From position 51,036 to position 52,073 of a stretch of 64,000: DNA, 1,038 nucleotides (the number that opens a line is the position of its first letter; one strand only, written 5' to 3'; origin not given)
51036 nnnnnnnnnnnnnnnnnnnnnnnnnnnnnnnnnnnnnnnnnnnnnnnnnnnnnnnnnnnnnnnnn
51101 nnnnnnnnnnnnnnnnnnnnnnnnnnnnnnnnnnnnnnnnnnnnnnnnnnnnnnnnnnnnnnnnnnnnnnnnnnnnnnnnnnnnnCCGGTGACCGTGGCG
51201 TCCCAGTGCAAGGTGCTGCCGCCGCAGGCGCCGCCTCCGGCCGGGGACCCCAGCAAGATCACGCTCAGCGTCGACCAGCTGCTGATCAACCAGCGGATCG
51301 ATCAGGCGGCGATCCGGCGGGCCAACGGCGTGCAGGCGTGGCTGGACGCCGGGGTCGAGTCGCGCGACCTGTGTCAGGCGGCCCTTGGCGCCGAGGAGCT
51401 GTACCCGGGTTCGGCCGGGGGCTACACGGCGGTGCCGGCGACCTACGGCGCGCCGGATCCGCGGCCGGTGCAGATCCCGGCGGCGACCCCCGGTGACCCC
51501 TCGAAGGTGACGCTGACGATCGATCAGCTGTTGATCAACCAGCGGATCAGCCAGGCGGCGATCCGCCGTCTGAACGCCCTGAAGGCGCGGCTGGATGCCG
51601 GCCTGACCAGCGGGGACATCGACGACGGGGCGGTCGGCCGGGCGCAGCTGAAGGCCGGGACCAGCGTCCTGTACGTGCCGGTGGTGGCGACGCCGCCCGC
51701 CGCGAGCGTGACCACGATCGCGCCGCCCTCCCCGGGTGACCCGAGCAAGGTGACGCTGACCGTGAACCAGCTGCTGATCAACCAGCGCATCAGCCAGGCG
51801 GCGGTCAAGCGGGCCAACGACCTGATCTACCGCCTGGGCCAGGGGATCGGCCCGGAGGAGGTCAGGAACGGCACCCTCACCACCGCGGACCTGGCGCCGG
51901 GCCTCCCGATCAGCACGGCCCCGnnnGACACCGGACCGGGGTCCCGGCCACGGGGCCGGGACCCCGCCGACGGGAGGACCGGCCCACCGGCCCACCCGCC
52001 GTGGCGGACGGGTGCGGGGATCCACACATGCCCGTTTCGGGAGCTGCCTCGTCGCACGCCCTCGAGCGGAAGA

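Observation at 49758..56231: Three tandem paralogous secreted proteins with propeller-like repeats and a shared C-terminal architecture that I cannot assign to a family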

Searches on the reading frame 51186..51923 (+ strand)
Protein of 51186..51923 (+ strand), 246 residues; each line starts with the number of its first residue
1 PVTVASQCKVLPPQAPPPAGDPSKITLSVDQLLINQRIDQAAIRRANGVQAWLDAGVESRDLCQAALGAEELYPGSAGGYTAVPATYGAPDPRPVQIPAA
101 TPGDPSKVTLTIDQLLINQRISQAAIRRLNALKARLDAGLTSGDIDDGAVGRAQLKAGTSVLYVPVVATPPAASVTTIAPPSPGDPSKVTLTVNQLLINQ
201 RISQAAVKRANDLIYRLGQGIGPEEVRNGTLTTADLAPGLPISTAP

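Call 13: find_homologous_proteins(query=window:51186-51923:+)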
Query seq(246 aa) (246 aa): 254 proteins with E <= 0.001 among 7109 candidates; the best 120 are listed.
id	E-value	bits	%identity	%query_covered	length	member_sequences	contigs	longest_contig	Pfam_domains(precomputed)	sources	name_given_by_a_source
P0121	1.9e-84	301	66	96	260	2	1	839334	-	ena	-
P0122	5.9e-80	286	67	91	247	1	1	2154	-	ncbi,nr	ncbi:MAG TPA: hypothetical protein VHK00_10255, partial [Miltoncostaeaceae bacterium]|nr:hypothetica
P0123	1.5e-79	285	63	96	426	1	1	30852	-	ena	-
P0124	7.3e-79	283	62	95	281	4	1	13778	-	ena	-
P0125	2.1e-78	281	65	90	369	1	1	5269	-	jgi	jgi:hypothetical protein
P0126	4.0e-78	280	62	95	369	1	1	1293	-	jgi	jgi:hypothetical protein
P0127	1.4e-77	279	61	96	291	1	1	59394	-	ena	-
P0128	2.3e-77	278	61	95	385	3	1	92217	PF07676.19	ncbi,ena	-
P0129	4.3e-77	277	62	96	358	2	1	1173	-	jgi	jgi:hypothetical protein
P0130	6.0e-77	276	62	95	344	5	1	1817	-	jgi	jgi:hypothetical protein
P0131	1.8e-76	275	64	91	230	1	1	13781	-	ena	-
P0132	5.6e-75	270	63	91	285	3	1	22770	-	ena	-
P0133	1.1e-74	269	61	95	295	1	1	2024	-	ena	-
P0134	2.0e-63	232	55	96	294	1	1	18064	-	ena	-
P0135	1.1e-62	230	55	93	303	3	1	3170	-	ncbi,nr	ncbi:MAG TPA: hypothetical protein VNT51_05370 [Miltoncostaeaceae bacterium]|nr:hypothetical protein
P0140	4.3e-56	208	54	89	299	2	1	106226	-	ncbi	ncbi:MAG: hypothetical protein U0237_17540 [Thermoleophilia bacterium]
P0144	3.4e-54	202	53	89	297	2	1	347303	-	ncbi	ncbi:MAG: hypothetical protein U0Y82_01145 [Thermoleophilia bacterium]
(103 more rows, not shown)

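Call 33: search_protein_families(library=pfam, alignment_id=A2, max_evalue=0.001)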
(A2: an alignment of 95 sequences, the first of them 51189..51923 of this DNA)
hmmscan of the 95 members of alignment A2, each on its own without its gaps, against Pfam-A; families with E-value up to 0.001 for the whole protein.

A. member 1, window:51189-51923:+ (245 aa): 0 families

B. families by the number of members that match (of 95 scanned): 11 families
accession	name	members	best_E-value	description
PF01436.27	NHL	5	1.6e-11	NHL repeat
PF25021.1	TEN_NHL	4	1.4e-15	Teneurin NHL domain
PF13205.12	Big_5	3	6.2e-25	Bacterial Ig-like domain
PF01839.29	FG-GAP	2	2.7e-10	FG-GAP repeat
PF05345.18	He_PIG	2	3.2e-10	Putative Ig domain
PF07676.18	PD40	2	3.6e-07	WD40-like Beta Propeller Repeat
PF18911.6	PKD_4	1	5.7e-13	PKD domain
PF00801.26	PKD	1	1.1e-11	PKD domain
PF01548.23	DEDD_Tnp_IS110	1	7.1e-10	Transposase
PF01483.27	P_proprotein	1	9.7e-07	Proprotein convertase P-domain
PF17963.7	Big_9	1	2.8e-05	Bacterial Ig domain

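Call 34: search_solved_structures(query=A2, max_evalue=10, show_alignments=2)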
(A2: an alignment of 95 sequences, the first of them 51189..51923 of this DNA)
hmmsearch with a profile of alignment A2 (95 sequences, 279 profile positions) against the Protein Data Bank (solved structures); distinct sequences matched with E-value up to 10: 0.

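Call 36: find_related_loci(query=A2, collection=genome_contigs, flank=3000)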
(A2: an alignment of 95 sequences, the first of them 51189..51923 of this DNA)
Query A2 (245 aa) in genome_contigs; peptide patterns used: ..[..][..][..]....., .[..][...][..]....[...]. (x = any residue, [..] = any of these).
329 stretches matched a pattern; 193 encode a relative of the query (tblastn E <= 1e-3); the best 80 are kept; 79 distinct loci.
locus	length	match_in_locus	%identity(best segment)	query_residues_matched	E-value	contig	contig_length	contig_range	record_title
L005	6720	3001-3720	88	4-243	8e-137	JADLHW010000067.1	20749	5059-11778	MAG: Thermoleophilia bacterium isolate SJ49 c_000000540387, whole genome shotgun sequence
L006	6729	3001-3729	82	1-243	5e-130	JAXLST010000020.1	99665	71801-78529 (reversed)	MAG: Thermoleophilia bacterium isolate STL-ACT42 C4.76.fa-20, whole genome shotgun sequence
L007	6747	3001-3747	72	7-245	7e-109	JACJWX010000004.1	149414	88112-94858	MAG: Actinomycetota bacterium isolate HK-STAS-ACTI-20 HK-STAS-ACTI-20_4, whole genome shotgun sequence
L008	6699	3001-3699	71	6-238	1e-98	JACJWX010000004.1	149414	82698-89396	MAG: Actinomycetota bacterium isolate HK-STAS-ACTI-20 HK-STAS-ACTI-20_4, whole genome shotgun sequence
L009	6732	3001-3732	69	2-245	9e-97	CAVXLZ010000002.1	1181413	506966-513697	MAG: uncultured Thermoleophilia bacterium isolate MFD02832.bin.2.110 genome assembly, contig: contig_16466, whole genome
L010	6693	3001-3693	63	7-244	4e-82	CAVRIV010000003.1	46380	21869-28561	MAG: Miltoncostaeaceae bacterium isolate MFD05747.bin.2.223 genome assembly, contig: contig_31875, whole genome shotgun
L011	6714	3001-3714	60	2-241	2e-78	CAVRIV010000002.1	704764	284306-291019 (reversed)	MAG: Miltoncostaeaceae bacterium isolate MFD05747.bin.2.223 genome assembly, contig: contig_21949, whole genome shotgun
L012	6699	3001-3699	63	7-241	4e-76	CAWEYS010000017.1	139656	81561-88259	MAG: Miltoncostaeaceae bacterium isolate MFD00962.bin.2.96 genome assembly, contig: contig_34863, whole genome shotgun s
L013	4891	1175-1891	65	7-239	3e-76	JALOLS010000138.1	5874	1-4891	MAG: Thermoleophilia bacterium isolate Prado031 scaffold_32451, whole genome shotgun sequence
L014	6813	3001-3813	61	7-241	8e-75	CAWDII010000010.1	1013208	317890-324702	MAG: uncultured Thermoleophilia bacterium isolate MFD04651.bin.2.23 genome assembly, contig: contig_8519, whole genome s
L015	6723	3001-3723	58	7-245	3e-74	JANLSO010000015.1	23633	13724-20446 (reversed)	MAG: Thermoleophilia bacterium isolate OTE_25_metabat_349 OTE_25_k141_1432507, whole genome shotgun sequence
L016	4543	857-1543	59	7-241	5e-71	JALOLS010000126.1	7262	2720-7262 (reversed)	MAG: Thermoleophilia bacterium isolate Prado031 scaffold_21710, whole genome shotgun sequence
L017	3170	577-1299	55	10-245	4e-69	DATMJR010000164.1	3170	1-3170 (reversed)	MAG TPA_asm: Miltoncostaeaceae bacterium isolate SMAG_U13575 k141_219347, whole genome shotgun sequence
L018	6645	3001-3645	64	7-241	3e-68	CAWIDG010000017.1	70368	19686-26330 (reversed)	MAG: Miltoncostaeaceae bacterium isolate MFD00962.bin.2.232 genome assembly, contig: contig_208001, whole genome shotgun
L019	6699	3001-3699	54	17-245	3e-64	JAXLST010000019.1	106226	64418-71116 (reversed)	MAG: Thermoleophilia bacterium isolate STL-ACT42 C4.76.fa-19, whole genome shotgun sequence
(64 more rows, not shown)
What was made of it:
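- It is confined almost entirely to Thermoleophilia/Miltoncostaeaceae MAGs, with many copies per genome; one MAG has at least 10 among the top 80 loci (call 36).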

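Call 37: predict_structure(alignment_id=A2)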
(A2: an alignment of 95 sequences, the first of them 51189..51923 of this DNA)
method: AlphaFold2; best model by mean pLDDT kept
length: 245 residues; sequences in the alignment: 95
mean_pLDDT: 95.1   pTM: 0.90
mean pLDDT of the five models: 95.1, 95.0, 94.7, 94.3, 93.7
residues with pLDDT >= 90: 226; 70-90: 15; 50-70: 4; < 50: 0
segments of 3 or more residues with pLDDT < 50: none
pLDDT, mean of each block of 10 residues (from residue 1): 90 92 95 96 98 98 97 94 89 97 95 96 97 98 98 95 95 98 95 96 97 98 98 94 69
secondary structure, 60 per line:
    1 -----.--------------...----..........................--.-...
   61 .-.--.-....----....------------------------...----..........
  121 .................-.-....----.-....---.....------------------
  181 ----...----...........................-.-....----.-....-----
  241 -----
elements in order: H28-53 E76-79 H111-137 E158-162 H192-218
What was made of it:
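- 51201..51923 (+): P1 C-terminal tripartite domain (CTD, aa 482-722). Three modules, each with a 26-27-residue helix (505-530, 588-614, 669-694; motif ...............), a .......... turn motif and a Pro-rich return segment. The only two Cys of the mature protein (C484, C539) lie here. AF2 of the domain alone: pLDDT 95.1, pTM 0.90 (call 37).
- AF2 folds the three helices confidently within one chain (pTM 0.90, call 37), so no further chains are needed for a bundle.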

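Call 39: fold_search(model_id=the predicted structure, library=pdb)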
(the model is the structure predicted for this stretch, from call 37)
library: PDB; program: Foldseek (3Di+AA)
matches with E <= 10: 6; with E <= 0.001: 0
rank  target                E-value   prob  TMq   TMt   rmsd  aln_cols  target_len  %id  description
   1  7zjc                  4.9e+00  0.08  0.19  0.41  10.0       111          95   10  Crystal structure (native) of outer surface protein BBA14 (OrfD) from Borrelia burgdorferi (released 2022-06-22)
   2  7e0l_K                8.3e+00  0.02  0.18  0.10  11.0       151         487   11  Class III hybrid cluster protein (HCP) from Methanothermobacter marburgensis (released 2022-02-02)
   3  1yis                  8.3e+00  0.01  0.15  0.10  27.2       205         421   10  Structural genomics of Caenorhabditis elegans: adenylosuccinate lyase (released 2005-01-25)
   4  7qdv                  9.3e+00  0.05  0.19  0.41   7.6       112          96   10  Crystal structure of outer surface protein BBA14 (OrfD) from Borrelia burgdorferi (released 2022-03-09)
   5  8yt8_S                9.9e+00  0.02  0.16  0.21  18.3       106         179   11  Cryo-EM structure of the dystrophin glycoprotein complex (released 2024-12-11)
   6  7zxn_A                9.9e+00  0.01  0.13  0.15  16.5       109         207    7  cryo-EM structure of Connexin 32 gap junction channel (released 2023-05-31)
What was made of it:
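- On SLH domain: No SLH structure among Foldseek hits (call 39).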

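Call 42: fold_search(model_id=the predicted structure, library=viral)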
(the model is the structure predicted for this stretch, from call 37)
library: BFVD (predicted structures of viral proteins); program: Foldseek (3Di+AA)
matches with E <= 10: 1; with E <= 0.001: 0
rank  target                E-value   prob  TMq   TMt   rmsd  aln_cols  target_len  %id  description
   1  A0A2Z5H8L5            7.7e+00  0.01  0.13  0.12  25.0       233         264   12  Uncharacterized protein [Pseudomonas phage phCDa]
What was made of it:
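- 51201..51923 (+): No PDB or BFVD fold match (calls 39, 42).
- Tried and rejected: Foldseek of the CTD model against PDB and BFVD gave a best E of 4.9 and 7.7, so there is no match (calls 39, 42).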

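Call 45: search_protein_representatives(alignment_id=A2)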
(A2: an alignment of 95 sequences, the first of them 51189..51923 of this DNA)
Query: 95 sequences, 279 profile positions. Proteins with E-value up to 0.001 (for the whole library): 605; up to 1e-10: 428; up to 1e-30: 284. The best 150 are listed.
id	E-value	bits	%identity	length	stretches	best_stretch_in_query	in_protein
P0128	1.1e-98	346.6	-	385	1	31-276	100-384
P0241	2.1e-98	345.5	-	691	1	17-276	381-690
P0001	2.4e-97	342.1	-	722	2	31-275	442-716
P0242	4.6e-97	341.2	-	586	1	16-273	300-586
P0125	4.7e-97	341.1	-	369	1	17-277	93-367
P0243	5.9e-97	340.8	-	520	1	23-275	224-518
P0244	2.2e-94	332.4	-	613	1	17-277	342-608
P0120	3.1e-94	331.9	-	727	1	31-274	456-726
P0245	3.3e-94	331.8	-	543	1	16-278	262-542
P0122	3.7e-94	331.6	-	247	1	53-277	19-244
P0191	4.6e-94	331.3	-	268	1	39-277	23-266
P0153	4.7e-94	331.3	-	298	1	12-277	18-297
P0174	1.0e-93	330.2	-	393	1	31-276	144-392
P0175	1.0e-93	330.2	-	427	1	17-271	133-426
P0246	4.8e-93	328.0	-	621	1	23-276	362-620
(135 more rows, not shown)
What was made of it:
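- The family is small, at 605 clusters of 1.84e9 representatives (call 45).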

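Call 52: search_protein_families(library=pfam, alignment_id=A5, max_evalue=0.0001)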
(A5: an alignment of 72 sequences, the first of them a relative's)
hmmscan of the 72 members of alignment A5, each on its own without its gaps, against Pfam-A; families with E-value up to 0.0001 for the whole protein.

A. member 1, P0241 (691 aa): 1 family
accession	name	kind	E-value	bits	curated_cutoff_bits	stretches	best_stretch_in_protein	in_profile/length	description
PF07676.18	PD40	-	2.6e-15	56.3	20.9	0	39-54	15-30/38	WD40-like Beta Propeller Repeat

B. families by the number of members that match (of 72 scanned): 44 families (the first 25 are shown)
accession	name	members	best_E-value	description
PF01839.29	FG-GAP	8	3.4e-59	FG-GAP repeat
PF13517.12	FG-GAP_3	8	1.4e-34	FG-GAP-like repeat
PF13205.12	Big_5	8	5.5e-27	Bacterial Ig-like domain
PF07676.18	PD40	5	1.2e-34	WD40-like Beta Propeller Repeat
PF05345.18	He_PIG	5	9.3e-21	Putative Ig domain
PF18911.6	PKD_4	5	2e-16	PKD domain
PF25021.1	TEN_NHL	3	3.4e-35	Teneurin NHL domain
PF01436.27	NHL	3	2.3e-30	NHL repeat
PF00801.26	PKD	3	1.7e-13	PKD domain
PF01186.22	Lysyl_oxidase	3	1.8e-13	Lysyl oxidase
PF21955.1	CarG-like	3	4.4e-12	Carbapenem resistance protein CarG-like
PF08450.18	SGL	3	6.5e-12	SMP-30/Gluconolactonase/LRE-like region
PF24684.1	Vgb_lyase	3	9.1e-12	Virginiamycin B lyase family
PF01483.27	P_proprotein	2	1.3e-29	Proprotein convertase P-domain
PF00691.25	OmpA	2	5.7e-19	OmpA family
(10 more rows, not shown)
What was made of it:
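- Partner domains are FG-GAP, Big_5, PD40, He_PIG, PKD, NHL, lysyl oxidase, subtilase, trypsin, polysaccharide lyase, GH26, GDSL, VWA and OmpA (calls 33, 52). Some carriers also have an OmpA-type peptidoglycan-binding domain (call 52). The range of partner domains, including hydrolases and proteases, is just as typical of dockerin-bearing proteins (call 52). OmpA+CTD fusions (call 52) would make sense as wall-to-scaffold tethers. Other CTD carriers are hydrolases (call 52).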

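Call 61: search_protein_families(library=phrogs, proteins=[window:51189-51923:+], max_evalue=1)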
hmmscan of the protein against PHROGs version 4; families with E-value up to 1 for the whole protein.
window:51189-51923:+ (245 aa): 2 families
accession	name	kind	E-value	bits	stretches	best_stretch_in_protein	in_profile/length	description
phrog_16407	-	unknown function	0.011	16.9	0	109-131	50-72/84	-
phrog_21251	-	unknown function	0.13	13.5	0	17-61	15-60/75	-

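Call 71: find_encoding_contigs(protein=P0140, flank=8000, max_places=1)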
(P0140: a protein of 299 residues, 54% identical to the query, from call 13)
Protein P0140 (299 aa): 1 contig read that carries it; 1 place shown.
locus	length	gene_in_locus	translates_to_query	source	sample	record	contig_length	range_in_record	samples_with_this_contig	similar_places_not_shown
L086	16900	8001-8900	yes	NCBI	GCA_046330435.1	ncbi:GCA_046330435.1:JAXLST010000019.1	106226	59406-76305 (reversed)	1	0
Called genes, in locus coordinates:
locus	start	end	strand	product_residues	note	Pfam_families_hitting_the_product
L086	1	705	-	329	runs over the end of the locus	-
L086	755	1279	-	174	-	PF22381:Staph_reg_Sar_Rot (weak), PF01047:MarR, PF12802:MarR_2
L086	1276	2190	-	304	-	PF00903:Glyoxalase, PF13669:Glyoxalase_4 (faint), PF18029:Glyoxalase_6 (faint), PF22677:Ble-like_N (faint)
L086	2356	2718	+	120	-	PF00903:Glyoxalase (weak), PF22677:Ble-like_N (weak), PF18029:Glyoxalase_6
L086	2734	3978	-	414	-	PF00817:IMS, PF11798:IMS_HHH (weak), PF11799:IMS_C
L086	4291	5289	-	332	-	PF04542:Sigma70_r2, PF08281:Sigma70_r4_2, PF22233:PhyR_sigma-like (faint), PF12680:SnoaL_2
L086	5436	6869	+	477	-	PF07690:MFS_1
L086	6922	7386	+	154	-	-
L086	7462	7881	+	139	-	PF20341:DUF6636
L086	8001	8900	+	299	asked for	-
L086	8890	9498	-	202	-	-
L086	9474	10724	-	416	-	PF00069:Pkinase, PF03109:ABC1 (faint), PF07714:PK_Tyr_Ser-Thr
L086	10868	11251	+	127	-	-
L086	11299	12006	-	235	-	-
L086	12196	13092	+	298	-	PF02129:Peptidase_S15, PF12146:Hydrolase_4 (weak), PF00561:Abhydrolase_1, PF12697:Abhydrolase_6, PF05448:AXE1 (weak)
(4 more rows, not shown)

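Call 72: find_encoding_contigs(protein=P0144, flank=8000, max_places=1)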
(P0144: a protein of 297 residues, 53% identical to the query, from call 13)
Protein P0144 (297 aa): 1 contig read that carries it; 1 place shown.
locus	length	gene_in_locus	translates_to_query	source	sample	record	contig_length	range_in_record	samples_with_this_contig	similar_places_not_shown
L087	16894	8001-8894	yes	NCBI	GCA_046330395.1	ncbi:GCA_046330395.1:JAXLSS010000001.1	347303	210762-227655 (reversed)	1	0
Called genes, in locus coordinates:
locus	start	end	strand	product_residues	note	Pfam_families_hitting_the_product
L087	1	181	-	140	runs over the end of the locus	PF00293:NUDIX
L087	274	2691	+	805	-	PF00989:PAS, PF08448:PAS_4, PF13426:PAS_9 (weak), PF00990:GGDEF, PF00563:EAL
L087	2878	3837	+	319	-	PF04972:BON (faint), PF00691:OmpA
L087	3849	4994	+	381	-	-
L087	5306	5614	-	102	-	PF00462:Glutaredoxin, PF13417:GST_N_3, PF13409:GST_N_2 (weak)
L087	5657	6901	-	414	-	PF00817:IMS, PF11798:IMS_HHH (weak), PF11799:IMS_C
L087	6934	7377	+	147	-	-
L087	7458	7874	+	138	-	PF20341:DUF6636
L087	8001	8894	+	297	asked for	-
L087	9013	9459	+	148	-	-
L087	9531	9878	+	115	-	-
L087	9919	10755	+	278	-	-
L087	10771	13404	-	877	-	PF00580:UvrD-helicase, PF13245:AAA_19, PF01443:Viral_helicase1 (faint), PF13361:UvrD_C, PF13538:UvrD_C_2 (weak), PF00570:HRDC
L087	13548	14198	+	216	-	-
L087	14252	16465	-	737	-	PF03176:MMPL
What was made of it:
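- Stand-alone CTD proteins exist and sit in a conserved trio with DUF6636 and another small protein (calls 71, 72).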
